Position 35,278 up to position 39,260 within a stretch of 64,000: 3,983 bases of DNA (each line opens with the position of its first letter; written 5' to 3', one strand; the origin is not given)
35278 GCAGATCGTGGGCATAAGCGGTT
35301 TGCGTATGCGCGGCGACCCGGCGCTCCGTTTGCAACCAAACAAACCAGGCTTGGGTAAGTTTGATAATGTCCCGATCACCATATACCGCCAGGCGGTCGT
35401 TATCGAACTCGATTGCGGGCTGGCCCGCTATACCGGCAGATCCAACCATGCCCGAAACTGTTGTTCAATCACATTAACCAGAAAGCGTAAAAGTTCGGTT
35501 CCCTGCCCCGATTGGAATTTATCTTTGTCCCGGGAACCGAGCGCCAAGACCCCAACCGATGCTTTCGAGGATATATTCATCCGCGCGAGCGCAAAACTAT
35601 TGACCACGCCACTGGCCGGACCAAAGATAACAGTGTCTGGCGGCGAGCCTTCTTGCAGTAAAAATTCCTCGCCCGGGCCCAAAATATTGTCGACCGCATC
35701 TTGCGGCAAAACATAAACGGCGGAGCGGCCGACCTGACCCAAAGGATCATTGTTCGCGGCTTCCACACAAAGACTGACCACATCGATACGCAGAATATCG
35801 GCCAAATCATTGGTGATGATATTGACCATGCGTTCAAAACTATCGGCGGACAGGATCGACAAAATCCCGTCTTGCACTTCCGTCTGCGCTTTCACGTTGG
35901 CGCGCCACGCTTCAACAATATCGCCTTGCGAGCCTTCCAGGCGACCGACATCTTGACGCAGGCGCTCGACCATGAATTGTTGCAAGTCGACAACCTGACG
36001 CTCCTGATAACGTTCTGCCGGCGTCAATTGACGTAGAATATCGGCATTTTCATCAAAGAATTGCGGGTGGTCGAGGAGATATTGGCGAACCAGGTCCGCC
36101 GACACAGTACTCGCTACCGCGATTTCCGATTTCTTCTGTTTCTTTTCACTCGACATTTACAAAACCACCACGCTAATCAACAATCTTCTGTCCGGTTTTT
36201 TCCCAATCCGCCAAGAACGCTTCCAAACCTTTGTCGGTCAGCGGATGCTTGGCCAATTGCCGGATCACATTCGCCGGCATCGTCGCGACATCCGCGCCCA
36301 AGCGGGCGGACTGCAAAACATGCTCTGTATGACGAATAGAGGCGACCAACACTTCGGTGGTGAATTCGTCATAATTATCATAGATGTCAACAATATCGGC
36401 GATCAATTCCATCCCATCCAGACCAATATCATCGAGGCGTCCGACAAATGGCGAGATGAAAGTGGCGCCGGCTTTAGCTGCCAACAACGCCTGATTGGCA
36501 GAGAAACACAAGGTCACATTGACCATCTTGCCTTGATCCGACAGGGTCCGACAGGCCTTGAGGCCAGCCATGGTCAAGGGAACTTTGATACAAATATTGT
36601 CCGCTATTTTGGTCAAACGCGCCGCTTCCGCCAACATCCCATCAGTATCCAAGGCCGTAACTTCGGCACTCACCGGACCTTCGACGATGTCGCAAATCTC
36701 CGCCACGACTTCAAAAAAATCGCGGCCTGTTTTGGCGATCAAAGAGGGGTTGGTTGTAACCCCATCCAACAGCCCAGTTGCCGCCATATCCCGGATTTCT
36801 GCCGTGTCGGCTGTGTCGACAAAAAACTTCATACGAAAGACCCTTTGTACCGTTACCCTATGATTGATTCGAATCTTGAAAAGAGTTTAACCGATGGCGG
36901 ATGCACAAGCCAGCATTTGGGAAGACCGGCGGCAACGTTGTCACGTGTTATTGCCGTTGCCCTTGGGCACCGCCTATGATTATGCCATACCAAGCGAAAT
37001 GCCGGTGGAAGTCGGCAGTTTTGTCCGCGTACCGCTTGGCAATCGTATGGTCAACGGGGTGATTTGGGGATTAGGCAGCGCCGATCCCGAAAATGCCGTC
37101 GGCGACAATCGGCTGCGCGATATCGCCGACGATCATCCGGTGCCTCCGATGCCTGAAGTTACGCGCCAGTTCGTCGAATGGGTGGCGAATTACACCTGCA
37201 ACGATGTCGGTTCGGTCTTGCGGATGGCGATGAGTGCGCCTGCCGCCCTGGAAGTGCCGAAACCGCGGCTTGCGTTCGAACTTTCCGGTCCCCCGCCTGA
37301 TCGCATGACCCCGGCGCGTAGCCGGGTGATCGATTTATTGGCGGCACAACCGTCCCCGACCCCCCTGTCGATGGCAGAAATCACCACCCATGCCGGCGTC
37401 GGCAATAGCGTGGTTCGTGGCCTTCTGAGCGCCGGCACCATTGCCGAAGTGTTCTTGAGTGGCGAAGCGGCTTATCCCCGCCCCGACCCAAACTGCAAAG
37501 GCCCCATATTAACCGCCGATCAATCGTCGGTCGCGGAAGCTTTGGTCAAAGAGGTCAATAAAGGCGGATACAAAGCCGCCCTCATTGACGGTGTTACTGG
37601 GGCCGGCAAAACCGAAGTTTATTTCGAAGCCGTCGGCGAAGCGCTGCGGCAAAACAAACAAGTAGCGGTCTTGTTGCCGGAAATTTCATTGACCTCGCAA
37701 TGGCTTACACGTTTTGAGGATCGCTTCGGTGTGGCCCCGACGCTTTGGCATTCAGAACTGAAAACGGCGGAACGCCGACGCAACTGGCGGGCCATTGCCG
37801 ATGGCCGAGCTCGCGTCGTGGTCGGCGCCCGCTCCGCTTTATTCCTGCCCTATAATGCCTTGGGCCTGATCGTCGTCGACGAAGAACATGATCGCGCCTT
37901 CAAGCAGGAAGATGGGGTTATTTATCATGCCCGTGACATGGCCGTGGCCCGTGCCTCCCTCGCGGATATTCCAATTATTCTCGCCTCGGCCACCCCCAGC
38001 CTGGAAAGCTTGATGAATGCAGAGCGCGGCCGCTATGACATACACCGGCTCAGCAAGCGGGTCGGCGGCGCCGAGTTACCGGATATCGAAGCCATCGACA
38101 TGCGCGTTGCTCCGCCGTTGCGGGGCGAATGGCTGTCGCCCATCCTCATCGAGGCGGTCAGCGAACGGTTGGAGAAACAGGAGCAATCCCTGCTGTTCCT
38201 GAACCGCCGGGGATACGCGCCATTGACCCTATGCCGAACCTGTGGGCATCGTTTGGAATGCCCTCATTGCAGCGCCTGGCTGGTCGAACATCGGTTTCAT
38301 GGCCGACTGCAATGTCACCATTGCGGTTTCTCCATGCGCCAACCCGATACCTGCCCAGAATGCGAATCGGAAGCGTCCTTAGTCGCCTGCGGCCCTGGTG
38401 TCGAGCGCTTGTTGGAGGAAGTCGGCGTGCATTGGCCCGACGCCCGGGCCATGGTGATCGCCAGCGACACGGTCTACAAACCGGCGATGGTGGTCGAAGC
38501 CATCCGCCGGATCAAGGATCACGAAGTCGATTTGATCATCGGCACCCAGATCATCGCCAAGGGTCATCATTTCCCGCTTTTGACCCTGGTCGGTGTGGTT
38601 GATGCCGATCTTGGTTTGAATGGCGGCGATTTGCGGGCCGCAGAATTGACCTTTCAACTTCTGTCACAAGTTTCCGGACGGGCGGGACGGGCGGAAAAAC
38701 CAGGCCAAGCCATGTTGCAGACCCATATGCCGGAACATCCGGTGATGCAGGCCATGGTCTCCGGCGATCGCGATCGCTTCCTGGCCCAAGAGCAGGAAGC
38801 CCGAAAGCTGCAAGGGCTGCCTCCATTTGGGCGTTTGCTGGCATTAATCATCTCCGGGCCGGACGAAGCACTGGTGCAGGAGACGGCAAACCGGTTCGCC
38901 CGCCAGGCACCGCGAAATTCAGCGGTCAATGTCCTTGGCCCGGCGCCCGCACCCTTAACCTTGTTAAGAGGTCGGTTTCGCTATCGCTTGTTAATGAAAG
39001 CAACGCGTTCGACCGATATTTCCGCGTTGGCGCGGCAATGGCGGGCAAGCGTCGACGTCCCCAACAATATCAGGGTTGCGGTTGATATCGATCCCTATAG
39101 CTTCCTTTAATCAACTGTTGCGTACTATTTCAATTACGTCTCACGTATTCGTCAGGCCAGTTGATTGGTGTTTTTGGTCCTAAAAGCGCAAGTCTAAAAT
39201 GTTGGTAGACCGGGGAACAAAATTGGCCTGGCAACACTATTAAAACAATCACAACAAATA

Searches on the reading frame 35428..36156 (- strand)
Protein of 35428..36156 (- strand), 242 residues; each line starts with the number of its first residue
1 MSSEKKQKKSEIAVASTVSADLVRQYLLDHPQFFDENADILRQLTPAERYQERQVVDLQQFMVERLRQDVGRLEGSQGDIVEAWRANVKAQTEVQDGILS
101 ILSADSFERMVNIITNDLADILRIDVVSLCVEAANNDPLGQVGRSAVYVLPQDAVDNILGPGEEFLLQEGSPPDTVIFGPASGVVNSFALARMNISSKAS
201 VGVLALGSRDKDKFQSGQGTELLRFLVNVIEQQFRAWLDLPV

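Call 13: search_protein_families(library=pfam, proteins=[window:35428-36156:-], max_evalue=0.01)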
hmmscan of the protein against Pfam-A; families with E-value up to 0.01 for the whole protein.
window:35428-36156:- (242 aa): 1 family
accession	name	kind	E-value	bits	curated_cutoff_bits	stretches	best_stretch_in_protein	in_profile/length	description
PF04340.18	DUF484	-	8.7e-28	98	24.2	1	17-238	5-218/219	Protein of unknown function, DUF484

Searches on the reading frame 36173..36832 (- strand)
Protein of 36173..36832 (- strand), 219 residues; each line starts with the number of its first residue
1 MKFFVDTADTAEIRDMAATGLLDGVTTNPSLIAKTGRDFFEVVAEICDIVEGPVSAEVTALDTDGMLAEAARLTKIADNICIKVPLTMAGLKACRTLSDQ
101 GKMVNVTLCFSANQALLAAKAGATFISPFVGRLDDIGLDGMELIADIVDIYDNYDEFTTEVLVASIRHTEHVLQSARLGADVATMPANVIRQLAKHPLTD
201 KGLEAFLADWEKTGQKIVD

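Call 12: find_encoding_contigs(protein=window:36173-36832:-, flank=6000, max_places=4)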
Protein window:36173-36832:- (219 aa): no gene with exactly this product is on record in the collection.

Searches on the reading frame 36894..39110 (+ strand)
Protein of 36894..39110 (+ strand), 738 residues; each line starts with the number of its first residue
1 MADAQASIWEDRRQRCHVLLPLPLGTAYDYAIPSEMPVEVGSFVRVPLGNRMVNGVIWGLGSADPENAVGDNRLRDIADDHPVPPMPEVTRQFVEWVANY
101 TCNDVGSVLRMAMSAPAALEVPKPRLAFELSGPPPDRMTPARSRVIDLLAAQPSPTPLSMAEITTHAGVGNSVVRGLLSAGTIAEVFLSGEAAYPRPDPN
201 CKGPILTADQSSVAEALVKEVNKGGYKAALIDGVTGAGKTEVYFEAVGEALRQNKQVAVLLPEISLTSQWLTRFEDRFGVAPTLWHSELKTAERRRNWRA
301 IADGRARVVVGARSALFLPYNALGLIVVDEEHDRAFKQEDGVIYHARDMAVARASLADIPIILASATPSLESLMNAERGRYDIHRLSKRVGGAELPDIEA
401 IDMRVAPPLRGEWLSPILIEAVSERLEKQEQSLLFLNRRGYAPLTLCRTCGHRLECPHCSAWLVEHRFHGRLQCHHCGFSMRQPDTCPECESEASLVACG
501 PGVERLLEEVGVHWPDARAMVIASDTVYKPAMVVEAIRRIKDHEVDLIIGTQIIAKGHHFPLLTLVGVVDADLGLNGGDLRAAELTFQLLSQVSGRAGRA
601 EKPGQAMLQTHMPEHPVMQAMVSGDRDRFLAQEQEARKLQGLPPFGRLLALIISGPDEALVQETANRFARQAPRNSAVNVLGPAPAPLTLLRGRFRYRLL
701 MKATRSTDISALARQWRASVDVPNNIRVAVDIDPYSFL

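Call 49: find_homologous_proteins(query=window:36894-39110:+, max_evalue=1e-50)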
Query window:36894-39110:+ (738 aa): 8000 proteins with E <= 1e-50 among 8000 candidates; the best 120 are listed.
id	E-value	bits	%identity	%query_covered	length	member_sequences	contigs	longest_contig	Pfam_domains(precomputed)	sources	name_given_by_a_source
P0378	0.0e+0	1677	100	100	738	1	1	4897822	PF17764.7,PF00270.36,PF00271.38,PF18319.8,PF18074.7,PF04851.22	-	-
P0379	0.0e+0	1356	80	100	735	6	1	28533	PF17764.7,PF00270.36,PF00271.38,PF18319.8,PF18074.7,PF04851.22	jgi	-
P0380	0.0e+0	1175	71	100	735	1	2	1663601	PF17764.7,PF00270.36,PF18319.8,PF18074.7,PF04851.22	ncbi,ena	-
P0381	0.0e+0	1076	67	98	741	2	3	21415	PF17764.7,PF00270.36,PF18319.8,PF18074.7,PF04851.22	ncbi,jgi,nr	ncbi:MAG: primosomal protein N' [Alphaproteobacteria bacterium]|jgi:primosomal protein N' (replicati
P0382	0.0e+0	1062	66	98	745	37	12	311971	PF17764.7,PF00270.36,PF00271.38,PF18319.8,PF18074.7,PF04851.22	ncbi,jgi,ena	-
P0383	0.0e+0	1055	65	98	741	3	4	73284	PF17764.7,PF00270.36,PF18319.8,PF18074.7,PF04851.22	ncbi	-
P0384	0.0e+0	1052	65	99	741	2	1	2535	PF17764.7,PF00270.36,PF18319.8,PF18074.7,PF04851.22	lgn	-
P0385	0.0e+0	1052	65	98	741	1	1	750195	PF17764.7,PF00270.36,PF00271.38,PF18319.8,PF18074.7,PF04851.22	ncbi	-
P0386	0.0e+0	1050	65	99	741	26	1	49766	PF17764.7,PF00270.36,PF18319.8,PF18074.7,PF04851.22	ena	-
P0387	0.0e+0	1049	65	99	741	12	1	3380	PF17764.7,PF00270.36,PF18319.8,PF18074.7,PF04851.22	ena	-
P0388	0.0e+0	1049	65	98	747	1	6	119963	PF17764.7,PF00270.36,PF00271.38,PF18319.8,PF18074.7,PF04851.22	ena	-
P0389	0.0e+0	1049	65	100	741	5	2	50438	PF17764.7,PF00270.36,PF18319.8,PF18074.7,PF04851.22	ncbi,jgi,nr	ncbi:MAG: primosomal protein N' [Alphaproteobacteria bacterium]|jgi:primosomal protein N' (replicati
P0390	0.0e+0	1048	65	99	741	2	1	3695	PF17764.7,PF00270.36,PF18319.8,PF18074.7,PF04851.22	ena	-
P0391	0.0e+0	1047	65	98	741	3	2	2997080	PF17764.7,PF00270.36,PF18319.8,PF18074.7,PF04851.22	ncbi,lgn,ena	-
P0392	0.0e+0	1046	66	98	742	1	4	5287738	PF17764.7,PF00270.36,PF00271.38,PF18319.8,PF18074.7,PF04851.22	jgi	-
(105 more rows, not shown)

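Call 52: find_encoding_contigs(protein=P0379, flank=5000, max_places=2)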
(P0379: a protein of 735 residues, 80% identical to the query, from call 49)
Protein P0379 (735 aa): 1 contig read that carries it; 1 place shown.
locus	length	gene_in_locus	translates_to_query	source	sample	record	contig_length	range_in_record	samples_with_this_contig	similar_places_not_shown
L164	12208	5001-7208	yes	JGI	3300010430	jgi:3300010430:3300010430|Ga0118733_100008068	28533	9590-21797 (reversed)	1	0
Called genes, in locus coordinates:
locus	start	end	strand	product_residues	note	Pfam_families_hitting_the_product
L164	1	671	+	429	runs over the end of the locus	PF00364:Biotin_lipoyl, PF02817:E3_binding, PF00198:2-oxoacid_dh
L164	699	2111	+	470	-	PF01134:GIDA (faint), PF03486:HI0933_like (faint), PF07992:Pyr_redox_2, PF12831:FAD_oxidored, PF13738:Pyr_redox_3 (weak), PF00070:Pyr_redox, PF02852:Pyr_redox_dim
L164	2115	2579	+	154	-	PF13673:Acetyltransf_10, PF00583:Acetyltransf_1 (weak), PF13508:Acetyltransf_7 (weak)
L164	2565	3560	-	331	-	PF02899:Phage_int_SAM_1, PF13495:Phage_int_SAM_4 (weak), PF00589:Phage_integrase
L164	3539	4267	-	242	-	PF04340:DUF484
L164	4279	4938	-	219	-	PF00923:TAL_FSA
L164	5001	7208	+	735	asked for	PF17764:PriA_3primeBD, PF00270:DEAD, PF04851:ResIII, PF00271:Helicase_C (faint), PF18319:Zn_ribbon_PriA, PF18074:PriA_C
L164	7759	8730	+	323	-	PF02558:ApbA, PF08546:ApbA_C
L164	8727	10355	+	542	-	PF00732:GMC_oxred_N, PF00890:FAD_binding_2 (faint), PF05199:GMC_oxred_C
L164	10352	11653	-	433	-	PF06808:DctM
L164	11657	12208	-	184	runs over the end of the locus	PF04290:DctQ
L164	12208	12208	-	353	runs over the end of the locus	PF03480:DctP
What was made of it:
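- The orthologue in L164 was not called as a gene by its source (call 52).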

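Call 53: find_encoding_contigs(protein=P0380, flank=5000, max_places=2)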
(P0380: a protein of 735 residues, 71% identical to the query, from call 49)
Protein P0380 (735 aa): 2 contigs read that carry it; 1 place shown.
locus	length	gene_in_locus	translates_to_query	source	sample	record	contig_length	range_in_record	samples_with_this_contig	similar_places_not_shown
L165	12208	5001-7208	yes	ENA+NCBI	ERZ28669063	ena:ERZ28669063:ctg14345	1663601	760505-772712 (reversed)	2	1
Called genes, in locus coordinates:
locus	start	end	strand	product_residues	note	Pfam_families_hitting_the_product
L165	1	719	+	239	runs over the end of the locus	PF02146:SIR2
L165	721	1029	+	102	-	PF01329:Pterin_4a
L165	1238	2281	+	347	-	PF01548:DEDD_Tnp_IS110, PF02371:Transposase_20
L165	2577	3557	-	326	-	PF02899:Phage_int_SAM_1, PF13495:Phage_int_SAM_4 (faint), PF00589:Phage_integrase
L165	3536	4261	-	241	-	PF04340:DUF484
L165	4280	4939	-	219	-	PF00923:TAL_FSA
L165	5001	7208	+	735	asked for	PF17764:PriA_3primeBD, PF00270:DEAD, PF04851:ResIII, PF18319:Zn_ribbon_PriA, PF18074:PriA_C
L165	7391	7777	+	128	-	-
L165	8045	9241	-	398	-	PF00005:ABC_tran, PF13304:AAA_21 (weak)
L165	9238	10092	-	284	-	PF00528:BPD_transp_1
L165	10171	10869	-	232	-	PF08238:Sel1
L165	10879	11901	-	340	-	PF01118:Semialdhyde_dh, PF02774:Semialdhyde_dhC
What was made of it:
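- Tried and rejected: The orthologues were found instead through PriA homologues (calls 49, 52, 53).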

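Call 56: find_encoding_contigs(protein=P0382, flank=3000, max_places=3)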
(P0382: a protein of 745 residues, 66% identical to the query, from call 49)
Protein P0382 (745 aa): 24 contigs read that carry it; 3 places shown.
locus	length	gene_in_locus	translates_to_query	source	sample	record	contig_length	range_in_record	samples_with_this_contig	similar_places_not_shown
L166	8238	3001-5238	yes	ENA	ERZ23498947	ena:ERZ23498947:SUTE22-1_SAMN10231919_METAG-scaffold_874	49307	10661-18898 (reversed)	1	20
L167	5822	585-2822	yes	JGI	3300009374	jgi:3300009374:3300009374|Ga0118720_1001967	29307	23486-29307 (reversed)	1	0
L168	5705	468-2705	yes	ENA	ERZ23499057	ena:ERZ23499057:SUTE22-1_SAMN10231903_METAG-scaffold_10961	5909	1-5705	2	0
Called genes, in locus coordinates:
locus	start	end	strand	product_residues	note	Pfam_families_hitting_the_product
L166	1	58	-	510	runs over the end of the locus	PF13541:ChlI, PF00493:MCM (faint), PF01078:Mg_chelatase, PF07728:AAA_5, PF13335:Mg_chelatase_C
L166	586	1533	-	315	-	PF02899:Phage_int_SAM_1, PF00589:Phage_integrase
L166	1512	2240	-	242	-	PF04340:DUF484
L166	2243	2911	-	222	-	PF00923:TAL_FSA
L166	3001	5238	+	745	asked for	PF17764:PriA_3primeBD, PF00270:DEAD, PF04851:ResIII, PF00271:Helicase_C (faint), PF18319:Zn_ribbon_PriA, PF18074:PriA_C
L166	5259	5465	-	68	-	PF06841:Phage_T4_gp19 (weak)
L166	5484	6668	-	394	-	PF04984:Phage_sheath_1, PF17482:Phage_sheath_1C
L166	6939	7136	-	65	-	PF08410:DUF1737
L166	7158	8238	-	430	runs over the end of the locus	PF00709:Adenylsucc_synt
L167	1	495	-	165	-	?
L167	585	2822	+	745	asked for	PF17764:PriA_3primeBD, PF00270:DEAD, PF04851:ResIII, PF00271:Helicase_C (faint), PF18319:Zn_ribbon_PriA, PF18074:PriA_C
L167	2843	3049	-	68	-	PF06841:Phage_T4_gp19 (weak)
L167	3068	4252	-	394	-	PF04984:Phage_sheath_1, PF17482:Phage_sheath_1C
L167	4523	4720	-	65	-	PF08410:DUF1737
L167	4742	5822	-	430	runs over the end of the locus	PF00709:Adenylsucc_synt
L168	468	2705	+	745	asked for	PF17764:PriA_3primeBD, PF00270:DEAD, PF04851:ResIII, PF00271:Helicase_C (faint), PF18319:Zn_ribbon_PriA, PF18074:PriA_C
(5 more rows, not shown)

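Call 57: find_encoding_contigs(protein=P0392, flank=3000, max_places=2)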
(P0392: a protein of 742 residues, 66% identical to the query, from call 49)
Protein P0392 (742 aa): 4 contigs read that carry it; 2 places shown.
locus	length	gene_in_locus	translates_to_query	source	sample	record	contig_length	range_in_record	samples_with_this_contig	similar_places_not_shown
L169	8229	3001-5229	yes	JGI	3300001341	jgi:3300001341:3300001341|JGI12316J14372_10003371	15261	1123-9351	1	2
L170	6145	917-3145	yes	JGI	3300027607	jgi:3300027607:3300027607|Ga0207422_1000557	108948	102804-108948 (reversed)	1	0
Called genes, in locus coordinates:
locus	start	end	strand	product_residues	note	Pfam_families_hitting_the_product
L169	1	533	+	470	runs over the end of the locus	PF00890:FAD_binding_2 (faint), PF01134:GIDA (faint), PF07992:Pyr_redox_2, PF12831:FAD_oxidored (weak), PF13738:Pyr_redox_3, PF00070:Pyr_redox, PF02852:Pyr_redox_dim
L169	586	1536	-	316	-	PF02899:Phage_int_SAM_1, PF00589:Phage_integrase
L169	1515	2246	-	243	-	PF04340:DUF484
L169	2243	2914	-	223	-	PF00923:TAL_FSA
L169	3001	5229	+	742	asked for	PF17764:PriA_3primeBD, PF04851:ResIII, PF00270:DEAD, PF00271:Helicase_C (faint), PF18319:Zn_ribbon_PriA, PF18074:PriA_C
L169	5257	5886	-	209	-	PF01243:PNPOx_N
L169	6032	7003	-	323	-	PF15902:Sortilin-Vps10 (faint), PF25852:DUF6242_C (weak), PF02012:BNR (faint), PF15899:BNR_6 (faint), PF14870:PSII_BNR (weak)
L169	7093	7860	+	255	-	PF00106:adh_short, PF08659:KR, PF13561:adh_short_C2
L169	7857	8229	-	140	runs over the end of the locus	PF01986:DUF123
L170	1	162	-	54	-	?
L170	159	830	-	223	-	PF00923:TAL_FSA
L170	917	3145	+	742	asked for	PF17764:PriA_3primeBD, PF04851:ResIII, PF00270:DEAD, PF00271:Helicase_C (faint), PF18319:Zn_ribbon_PriA, PF18074:PriA_C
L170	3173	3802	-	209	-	PF01243:PNPOx_N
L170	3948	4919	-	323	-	PF15902:Sortilin-Vps10 (faint), PF25852:DUF6242_C (weak), PF02012:BNR (faint), PF15899:BNR_6 (faint), PF14870:PSII_BNR (weak)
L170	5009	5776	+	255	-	PF00106:adh_short, PF08659:KR, PF13561:adh_short_C2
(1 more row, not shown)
